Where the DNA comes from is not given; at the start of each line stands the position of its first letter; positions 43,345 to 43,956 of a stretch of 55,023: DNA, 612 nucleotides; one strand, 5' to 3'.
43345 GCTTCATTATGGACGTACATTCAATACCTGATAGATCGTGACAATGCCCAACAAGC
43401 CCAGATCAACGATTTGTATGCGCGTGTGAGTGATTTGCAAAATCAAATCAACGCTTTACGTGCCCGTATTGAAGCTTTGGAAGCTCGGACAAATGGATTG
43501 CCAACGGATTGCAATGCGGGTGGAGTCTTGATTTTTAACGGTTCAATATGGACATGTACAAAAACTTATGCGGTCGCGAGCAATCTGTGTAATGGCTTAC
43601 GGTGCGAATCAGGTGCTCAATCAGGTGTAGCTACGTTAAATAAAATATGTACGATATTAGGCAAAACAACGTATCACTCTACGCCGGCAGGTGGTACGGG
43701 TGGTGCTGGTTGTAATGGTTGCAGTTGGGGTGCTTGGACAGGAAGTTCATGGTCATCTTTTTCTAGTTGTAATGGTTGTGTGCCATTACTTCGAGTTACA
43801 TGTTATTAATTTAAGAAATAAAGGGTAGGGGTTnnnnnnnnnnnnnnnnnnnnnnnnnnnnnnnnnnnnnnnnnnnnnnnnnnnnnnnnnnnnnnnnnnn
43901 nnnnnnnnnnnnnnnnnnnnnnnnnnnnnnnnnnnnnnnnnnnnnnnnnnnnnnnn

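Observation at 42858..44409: Two secreted paralogs sharing a novel-looking 10-cysteine C-terminal domain just downstream of tRNA-Leu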

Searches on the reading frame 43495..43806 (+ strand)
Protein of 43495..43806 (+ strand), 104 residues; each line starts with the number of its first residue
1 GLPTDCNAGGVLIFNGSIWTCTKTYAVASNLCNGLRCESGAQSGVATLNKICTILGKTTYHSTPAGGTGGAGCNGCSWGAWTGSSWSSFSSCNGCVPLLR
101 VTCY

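Call 13: search_solved_structures(query=A1, max_evalue=10)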
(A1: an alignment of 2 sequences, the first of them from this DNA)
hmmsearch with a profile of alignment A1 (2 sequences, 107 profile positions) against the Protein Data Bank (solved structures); distinct sequences matched with E-value up to 10: 0.

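Call 17: predict_structure(alignment_id=A1)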
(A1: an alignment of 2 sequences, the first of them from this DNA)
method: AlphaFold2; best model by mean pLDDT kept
length: 104 residues; sequences in the alignment: 2
mean_pLDDT: 38.4   pTM: 0.30
mean pLDDT of the five models: 38.4, 38.3, 38.2, 35.7, 31.6
residues with pLDDT >= 90: 0; 70-90: 0; 50-70: 14; < 50: 90
segments of 3 or more residues with pLDDT < 50: 1-46, 56-78, 83-85, 87-104
pLDDT, mean of each block of 10 residues (from residue 1): 33 40 34 31 46 47 36 45 47 29 29
secondary structure, 60 per line:
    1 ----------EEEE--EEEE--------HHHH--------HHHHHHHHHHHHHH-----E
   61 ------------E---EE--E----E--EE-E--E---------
elements in order: E11-14 E17-20 H29-32 H41-54

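Call 22: search_protein_representatives(alignment_id=A1)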
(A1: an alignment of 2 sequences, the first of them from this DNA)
Query: 2 sequences, 107 profile positions. Proteins with E-value up to 0.001 (for the whole library): 10; up to 1e-10: 2; up to 1e-30: 1. The best 10 are listed.
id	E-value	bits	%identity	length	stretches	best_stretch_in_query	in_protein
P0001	1.8e-60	217.9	-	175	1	1-107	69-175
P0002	3.3e-11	59.5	-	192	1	5-107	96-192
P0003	6.0e-10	55.5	-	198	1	3-107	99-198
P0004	5.7e-08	49.1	-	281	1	1-107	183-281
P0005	6.0e-08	49.0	-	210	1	3-107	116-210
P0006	1.2e-05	41.7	-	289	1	9-97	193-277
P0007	3.6e-04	36.9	-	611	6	7-36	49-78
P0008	4.5e-04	36.6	-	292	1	2-96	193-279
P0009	7.8e-04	35.8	-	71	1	59-107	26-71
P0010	8.1e-04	35.7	-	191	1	2-96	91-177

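Call 26: find_encoding_contigs(protein=P0004, flank=10000)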
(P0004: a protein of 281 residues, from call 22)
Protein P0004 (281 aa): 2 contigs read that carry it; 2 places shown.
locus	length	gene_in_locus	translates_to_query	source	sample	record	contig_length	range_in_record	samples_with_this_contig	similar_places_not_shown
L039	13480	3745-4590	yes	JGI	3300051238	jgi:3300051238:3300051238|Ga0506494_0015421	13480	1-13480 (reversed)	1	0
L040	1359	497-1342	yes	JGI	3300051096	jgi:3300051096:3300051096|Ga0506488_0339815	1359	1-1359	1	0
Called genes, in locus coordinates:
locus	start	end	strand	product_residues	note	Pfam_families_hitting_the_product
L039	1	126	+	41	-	?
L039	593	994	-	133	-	-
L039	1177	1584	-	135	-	PF00072:Response_reg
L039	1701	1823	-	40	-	-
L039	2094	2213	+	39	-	-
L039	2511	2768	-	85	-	-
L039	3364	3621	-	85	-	-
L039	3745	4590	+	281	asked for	PF08614:ATG16 (weak), PF23991:DUF7310 (faint), PF16326:ABC_tran_CTD (faint), PF19220:Rod_CreS (weak), PF24161:CCDC39 (weak), PF26095:CC_Bre1 (weak), PF06005:ZapB (faint)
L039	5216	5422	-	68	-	PF14216:DUF4326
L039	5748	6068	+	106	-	PF00816:Histone_HNS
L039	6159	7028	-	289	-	-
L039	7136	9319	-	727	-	-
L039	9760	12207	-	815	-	PF13884:Peptidase_S74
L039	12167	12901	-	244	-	-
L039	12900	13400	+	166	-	-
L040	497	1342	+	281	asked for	PF08614:ATG16 (weak), PF23991:DUF7310 (faint), PF16326:ABC_tran_CTD (faint), PF19220:Rod_CreS (weak), PF24161:CCDC39 (weak), PF26095:CC_Bre1 (weak), PF06005:ZapB (faint)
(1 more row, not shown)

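Call 27: find_encoding_contigs(protein=P0002, flank=10000)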
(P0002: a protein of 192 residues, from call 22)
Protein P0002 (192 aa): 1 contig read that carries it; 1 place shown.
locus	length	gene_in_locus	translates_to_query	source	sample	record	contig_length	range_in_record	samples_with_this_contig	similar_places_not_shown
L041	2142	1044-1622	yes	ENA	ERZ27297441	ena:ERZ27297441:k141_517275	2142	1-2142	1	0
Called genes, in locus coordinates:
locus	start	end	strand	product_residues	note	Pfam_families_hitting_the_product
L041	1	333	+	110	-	?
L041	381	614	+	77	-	-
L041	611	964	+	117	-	-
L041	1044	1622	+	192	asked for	-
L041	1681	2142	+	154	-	?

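Call 28: find_encoding_contigs(protein=P0003, flank=10000)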
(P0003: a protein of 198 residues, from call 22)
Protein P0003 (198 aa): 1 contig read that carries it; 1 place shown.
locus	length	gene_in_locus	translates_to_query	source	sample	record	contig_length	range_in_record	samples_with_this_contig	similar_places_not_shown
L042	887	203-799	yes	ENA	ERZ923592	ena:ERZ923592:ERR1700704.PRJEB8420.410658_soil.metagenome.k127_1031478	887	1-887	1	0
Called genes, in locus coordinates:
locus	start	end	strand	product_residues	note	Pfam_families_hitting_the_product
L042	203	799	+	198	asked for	-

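Call 29: find_encoding_contigs(protein=P0006, flank=10000)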
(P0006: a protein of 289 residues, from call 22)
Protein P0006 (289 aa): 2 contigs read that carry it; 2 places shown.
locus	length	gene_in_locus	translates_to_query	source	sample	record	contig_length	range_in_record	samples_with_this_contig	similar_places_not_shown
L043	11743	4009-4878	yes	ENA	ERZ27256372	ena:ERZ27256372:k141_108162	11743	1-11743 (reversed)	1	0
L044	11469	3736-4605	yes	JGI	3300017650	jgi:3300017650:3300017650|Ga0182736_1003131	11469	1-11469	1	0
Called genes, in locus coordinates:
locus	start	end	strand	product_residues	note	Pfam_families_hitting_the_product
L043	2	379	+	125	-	?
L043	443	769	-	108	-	-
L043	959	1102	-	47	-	-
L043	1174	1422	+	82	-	PF13683:rve_3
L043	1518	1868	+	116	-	-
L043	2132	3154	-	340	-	PF02899:Phage_int_SAM_1, PF00589:Phage_integrase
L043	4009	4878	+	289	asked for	PF23991:DUF7310 (faint), PF24161:CCDC39 (weak), PF24481:CT398_CC (weak), PF25994:HH_AprE (weak)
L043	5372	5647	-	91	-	PF13560:HTH_31 (weak), PF12844:HTH_19 (weak), PF01381:HTH_3 (weak), PF13413:HTH_25 (weak)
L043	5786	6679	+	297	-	-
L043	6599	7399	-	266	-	-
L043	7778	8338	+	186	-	-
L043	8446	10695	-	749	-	PF07715:Plug, PF00593:TonB_dep_Rec_b-barrel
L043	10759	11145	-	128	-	PF11162:DUF2946 (weak)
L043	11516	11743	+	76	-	?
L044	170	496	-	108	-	-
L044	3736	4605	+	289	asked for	PF23991:DUF7310 (faint), PF24161:CCDC39 (weak), PF24481:CT398_CC (weak), PF25994:HH_AprE (weak)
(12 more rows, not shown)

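Call 30: find_encoding_contigs(protein=P0005, flank=10000)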
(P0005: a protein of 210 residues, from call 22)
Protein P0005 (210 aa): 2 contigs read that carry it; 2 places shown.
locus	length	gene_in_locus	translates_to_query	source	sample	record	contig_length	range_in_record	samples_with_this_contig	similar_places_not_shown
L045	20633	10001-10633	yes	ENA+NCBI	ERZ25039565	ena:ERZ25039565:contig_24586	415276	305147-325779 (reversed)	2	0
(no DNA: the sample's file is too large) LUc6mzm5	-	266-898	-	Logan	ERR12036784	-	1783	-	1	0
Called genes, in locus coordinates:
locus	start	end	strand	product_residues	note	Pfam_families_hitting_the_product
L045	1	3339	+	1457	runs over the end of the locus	PF13195:DUF4011, PF13086:AAA_11, PF13604:AAA_30 (weak)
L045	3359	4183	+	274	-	PF13087:AAA_12, PF18741:MTES_1575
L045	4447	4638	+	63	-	-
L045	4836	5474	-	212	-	PF07087:DUF1353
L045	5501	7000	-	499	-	PF00656:Peptidase_C14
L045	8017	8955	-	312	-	-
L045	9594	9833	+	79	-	-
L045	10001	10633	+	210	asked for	-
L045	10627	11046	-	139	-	-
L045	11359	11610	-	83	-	-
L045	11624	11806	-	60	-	-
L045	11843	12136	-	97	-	-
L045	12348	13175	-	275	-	PF13276:HTH_21, PF00665:rve, PF13683:rve_3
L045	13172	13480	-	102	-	PF01527:HTH_Tnp_1 (weak)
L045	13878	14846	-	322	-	PF00487:FA_desaturase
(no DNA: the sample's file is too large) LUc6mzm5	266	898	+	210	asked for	-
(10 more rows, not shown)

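Call 31: find_encoding_contigs(protein=P0008, flank=10000)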
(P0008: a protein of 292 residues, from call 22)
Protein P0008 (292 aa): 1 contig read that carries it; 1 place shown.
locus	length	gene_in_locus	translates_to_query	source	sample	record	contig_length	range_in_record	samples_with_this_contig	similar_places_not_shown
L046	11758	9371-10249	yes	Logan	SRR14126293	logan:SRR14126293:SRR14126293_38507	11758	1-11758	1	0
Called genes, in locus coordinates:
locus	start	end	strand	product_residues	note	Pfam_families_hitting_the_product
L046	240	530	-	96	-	PF09827:CRISPR_Cas2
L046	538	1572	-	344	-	PF01867:Cas_Cas1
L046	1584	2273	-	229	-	PF01930:Cas_Cas4, PF12705:PDDEXK_1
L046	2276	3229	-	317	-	PF05107:Cas_Cas7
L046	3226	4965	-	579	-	PF09709:Cas_Csd1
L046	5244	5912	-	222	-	PF09704:Cas_Cas5d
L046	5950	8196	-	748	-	PF01966:HD (faint), PF04851:ResIII (weak), PF00270:DEAD, PF22590:Cas3-like_C_2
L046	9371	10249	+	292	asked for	PF23991:DUF7310 (faint), PF10805:DUF2730 (faint), PF00261:Tropomyosin (faint), PF19220:Rod_CreS (weak), PF10779:XhlA (faint)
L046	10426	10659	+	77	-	-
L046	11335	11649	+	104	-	-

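Call 32: find_encoding_contigs(protein=P0010, flank=10000)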
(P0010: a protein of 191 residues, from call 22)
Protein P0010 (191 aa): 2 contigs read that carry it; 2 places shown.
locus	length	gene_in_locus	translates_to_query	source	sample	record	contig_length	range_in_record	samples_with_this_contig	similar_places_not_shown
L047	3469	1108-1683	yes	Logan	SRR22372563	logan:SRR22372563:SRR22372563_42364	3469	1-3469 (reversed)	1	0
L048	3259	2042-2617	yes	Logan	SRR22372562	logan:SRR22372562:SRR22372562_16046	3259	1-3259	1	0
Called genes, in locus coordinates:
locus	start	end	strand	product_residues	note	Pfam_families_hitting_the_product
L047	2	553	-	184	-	?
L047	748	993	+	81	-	-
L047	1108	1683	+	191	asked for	-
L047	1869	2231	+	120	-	PF01250:Ribosomal_S6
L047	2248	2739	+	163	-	PF01084:Ribosomal_S18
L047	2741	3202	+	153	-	PF01281:Ribosomal_L9_N, PF03948:Ribosomal_L9_C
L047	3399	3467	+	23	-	?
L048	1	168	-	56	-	?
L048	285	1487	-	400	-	PF00091:Tubulin, PF12327:FtsZ_C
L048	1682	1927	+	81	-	-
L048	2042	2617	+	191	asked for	-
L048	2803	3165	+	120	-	PF01250:Ribosomal_S6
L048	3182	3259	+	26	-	?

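Call 36: find_homologous_proteins(query=A3, max_evalue=0.01)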
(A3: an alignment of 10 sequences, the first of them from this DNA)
Query A3 (10 sequences) (104 aa, profile of the alignment): 2 proteins with E <= 0.01 among 309 candidates.
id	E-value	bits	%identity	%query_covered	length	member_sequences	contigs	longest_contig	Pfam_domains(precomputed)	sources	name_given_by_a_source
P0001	1.8e-27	114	67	100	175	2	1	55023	-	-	-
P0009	4.2e-16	77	40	53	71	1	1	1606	-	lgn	-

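Call 39: find_related_loci(query=A1, collection=metagenome_contigs, flank=10000)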
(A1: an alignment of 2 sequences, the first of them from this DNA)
Query A1 (104 aa) in metagenome_contigs; peptide patterns used: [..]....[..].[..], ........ (x = any residue, [..] = any of these).
172 stretches matched a pattern, but none encodes a relative of the query by tblastn (E <= 1e-3).

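Call 40: find_related_loci(query=A1, collection=viral_contigs, flank=10000)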
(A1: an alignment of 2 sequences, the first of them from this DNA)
Query A1 (104 aa) in viral_contigs; peptide patterns used: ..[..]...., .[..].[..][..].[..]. (x = any residue, [..] = any of these).
86 stretches matched a pattern, but none encodes a relative of the query by tblastn (E <= 1e-3).

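Call 42: find_related_loci(query=A4, collection=metagenome_contigs, flank=10000)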
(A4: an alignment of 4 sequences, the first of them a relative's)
Query A4 (210 aa) in metagenome_contigs; peptide patterns used: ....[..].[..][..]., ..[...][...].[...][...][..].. (x = any residue, [..] = any of these).
83 stretches matched a pattern, but none encodes a relative of the query by tblastn (E <= 1e-3).

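Call 43: find_related_loci(query=A4, collection=viral_contigs, flank=10000)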
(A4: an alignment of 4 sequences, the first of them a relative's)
Query A4 (210 aa) in viral_contigs; peptide patterns used: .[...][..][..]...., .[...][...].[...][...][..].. (x = any residue, [..] = any of these).
38 stretches matched a pattern, but none encodes a relative of the query by tblastn (E <= 1e-3).

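Call 46: search_protein_families(library=phrogs, proteins=[P0004, P0005, P0006, P0002], max_evalue=0.1)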
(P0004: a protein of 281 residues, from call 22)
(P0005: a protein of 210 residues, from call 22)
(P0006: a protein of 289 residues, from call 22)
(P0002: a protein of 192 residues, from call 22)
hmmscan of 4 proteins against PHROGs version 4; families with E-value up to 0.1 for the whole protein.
P0004 (281 aa): 66 families (the best 25 are shown)
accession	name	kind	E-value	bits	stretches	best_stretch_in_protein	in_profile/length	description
phrog_4896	-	other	9.5e-09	36.1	1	122-181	215-274/291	glycerophosphoryl diester phosphodiesterase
phrog_7599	-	unknown function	6.4e-08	34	1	130-179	17-64/95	-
phrog_19577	-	head and packaging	1.2e-07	32.2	1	58-197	73-200/378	minor head protein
phrog_1219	-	tail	7.8e-06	26.7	2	79-135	83-139/233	tail needle protein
phrog_4876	-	unknown function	3.2e-05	24.7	1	80-177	67-164/226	-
phrog_4704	-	tail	4.5e-05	23.3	1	78-168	24-109/625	tail length tape measure protein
phrog_77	-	DNA, RNA and nucleotide metabolism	0.00011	21.8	1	83-175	656-783/967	SbcC-like subunit of palindrome specific endonuclease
phrog_1293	-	tail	0.00017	20.5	1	75-179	19-122/1424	tail length tape measure protein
phrog_1272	-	tail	0.00023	20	1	78-179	91-192/1606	tail length tape measure protein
phrog_5218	-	unknown function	0.00024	20.3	1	84-181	21-119/1599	-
phrog_739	-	lysis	0.00095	20.4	1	107-177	21-91/122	Rz-like spanin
phrog_1056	-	tail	0.0014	18.4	1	80-180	277-373/582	fibritin neck whisker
phrog_1863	-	unknown function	0.0015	19.4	0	79-114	59-94/97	-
phrog_5105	-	unknown function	0.0017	19.5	1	79-177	41-132/159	-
phrog_10969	-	unknown function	0.0018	17.7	1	83-167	389-470/632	-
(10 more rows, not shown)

P0005 (210 aa): 0 families

P0006 (289 aa): 60 families (the best 25 are shown)
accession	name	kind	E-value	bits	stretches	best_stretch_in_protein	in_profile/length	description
phrog_1219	-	tail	1.8e-06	28.8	1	74-138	74-138/233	tail needle protein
phrog_1193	-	other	1.3e-05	26.1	1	95-143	5-54/76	hemolysin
phrog_4896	-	other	2.1e-05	25.1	1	69-180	168-276/291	glycerophosphoryl diester phosphodiesterase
phrog_4876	-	unknown function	2.8e-05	24.9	1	78-169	68-159/226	-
phrog_19577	-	head and packaging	2.8e-05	24.4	1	56-153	95-192/378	minor head protein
phrog_6136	-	unknown function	4e-05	24.5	0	107-139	38-70/120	-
phrog_32517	-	unknown function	0.0001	23.2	1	118-147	3-32/49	-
phrog_11678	-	unknown function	0.00011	20.6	1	59-182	129-247/2223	-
phrog_1863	-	unknown function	0.00012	23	1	94-153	35-94/97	-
phrog_7599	-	unknown function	0.00027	22.3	1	63-135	16-86/95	-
phrog_13404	-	lysis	0.00031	21.9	1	42-120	30-109/121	holin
phrog_17426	-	tail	0.0005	20.3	1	85-184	303-403/492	adhesin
phrog_7686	-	lysis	0.00056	21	1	131-180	29-78/112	Rz-like spanin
phrog_5328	-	unknown function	0.00068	21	1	102-183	8-89/101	-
phrog_2589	-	tail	0.00093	16.6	1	52-183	1660-1788/3686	tail protein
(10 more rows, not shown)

P0002 (192 aa): 1 family
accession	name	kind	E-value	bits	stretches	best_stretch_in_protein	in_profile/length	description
phrog_36161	-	unknown function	0.043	15.1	1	12-69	10-70/148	-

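Call 60: search_protein_families(library=pfam, alignment_id=A3, max_evalue=10)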
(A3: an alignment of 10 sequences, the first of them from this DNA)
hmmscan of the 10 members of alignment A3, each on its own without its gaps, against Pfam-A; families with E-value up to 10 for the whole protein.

A. member 1, seq(104 aa): 1 family
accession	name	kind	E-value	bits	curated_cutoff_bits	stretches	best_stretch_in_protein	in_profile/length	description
PF22995.2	C2CH-3rd_BIRD-IDD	-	0.59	10.3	27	1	20-29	6-15/25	BIRD-IDD transcription factor, third C2HC zinc finger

B. families by the number of members that match (of 10 scanned): 7 families
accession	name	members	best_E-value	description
PF04324.20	Fer2_BFD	1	0.03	BFD-like [2Fe-2S] binding domain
PF07508.19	Recombinase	1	0.094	Recombinase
PF22924.1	ACOX_C_alpha1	1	0.22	Acyl-CoA oxidase, C-alpha1 domain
PF12191.14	stn_TNFRSF12A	1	0.34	Tumour necrosis factor receptor stn_TNFRSF12A_TNFR domain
PF22995.2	C2CH-3rd_BIRD-IDD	1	0.59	BIRD-IDD transcription factor, third C2HC zinc finger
PF01927.22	Mut7-C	1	0.7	Mut7-C RNAse domain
PF05375.19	Pacifastin_I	1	3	Pacifastin inhibitor (LCMII)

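Call 61: search_solved_structures(query=A3, max_evalue=10)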
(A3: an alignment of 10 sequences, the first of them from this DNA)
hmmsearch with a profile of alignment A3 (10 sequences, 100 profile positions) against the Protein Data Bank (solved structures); distinct sequences matched with E-value up to 10: 10.
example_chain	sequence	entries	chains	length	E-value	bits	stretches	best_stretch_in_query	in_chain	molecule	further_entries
3v6p_A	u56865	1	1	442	0.11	16.4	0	23-70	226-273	dHax3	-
4osk_A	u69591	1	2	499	0.14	16.1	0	24-70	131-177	Hax3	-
3v6t_A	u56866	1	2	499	0.23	15.3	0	23-70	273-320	dHax3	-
4oss_A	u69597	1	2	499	0.24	15.3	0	23-70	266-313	Hax3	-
4gjr_A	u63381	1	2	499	0.24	15.3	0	23-70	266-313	Hax3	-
4osr_A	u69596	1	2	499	0.26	15.1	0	23-70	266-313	Hax3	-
4gjp_A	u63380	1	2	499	0.29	15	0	23-70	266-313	Hax3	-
4osw_A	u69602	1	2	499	0.29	15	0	23-70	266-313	Hax3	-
4osj_A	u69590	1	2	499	0.34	14.8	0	23-70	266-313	Hax3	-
4hpz_A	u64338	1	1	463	0.45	14.4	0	24-70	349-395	dTale2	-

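Call 85: search_protein_families(library=phrogs, proteins=[L039:6159-7028:-, L039:7136-9319:-, L039:9760-12207:-, L039:12167-12901:-, L039:12900-13400:+, L039:593-994:-, L039:2511-2768:-, L039:3364-3621:-, L039:5216-5422:-], max_evalue=0.001)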
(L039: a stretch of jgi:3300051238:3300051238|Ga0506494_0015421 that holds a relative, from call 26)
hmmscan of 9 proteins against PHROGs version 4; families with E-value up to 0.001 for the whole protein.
L039:6159-7028:- (289 aa): 0 families

L039:7136-9319:- (727 aa): 0 families

L039:9760-12207:- (815 aa): 2 families
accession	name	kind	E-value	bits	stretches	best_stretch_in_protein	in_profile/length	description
phrog_9942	-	tail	5.3e-21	75.4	3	585-736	841-986/1178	tail fiber protein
phrog_1980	-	tail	3.2e-07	31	1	379-741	158-389/449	tail fiber protein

L039:12167-12901:- (244 aa): 0 families

L039:12900-13400:+ (166 aa): 0 families

L039:593-994:- (133 aa): 0 families

L039:2511-2768:- (85 aa): 0 families

L039:3364-3621:- (85 aa): 0 families

L039:5216-5422:- (68 aa): 2 families
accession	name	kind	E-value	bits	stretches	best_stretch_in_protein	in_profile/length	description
phrog_464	-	unknown function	3.2e-10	41.1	1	2-68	236-287/322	unknown function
phrog_32227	-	unknown function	3.2e-05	24.8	1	33-67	192-221/230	-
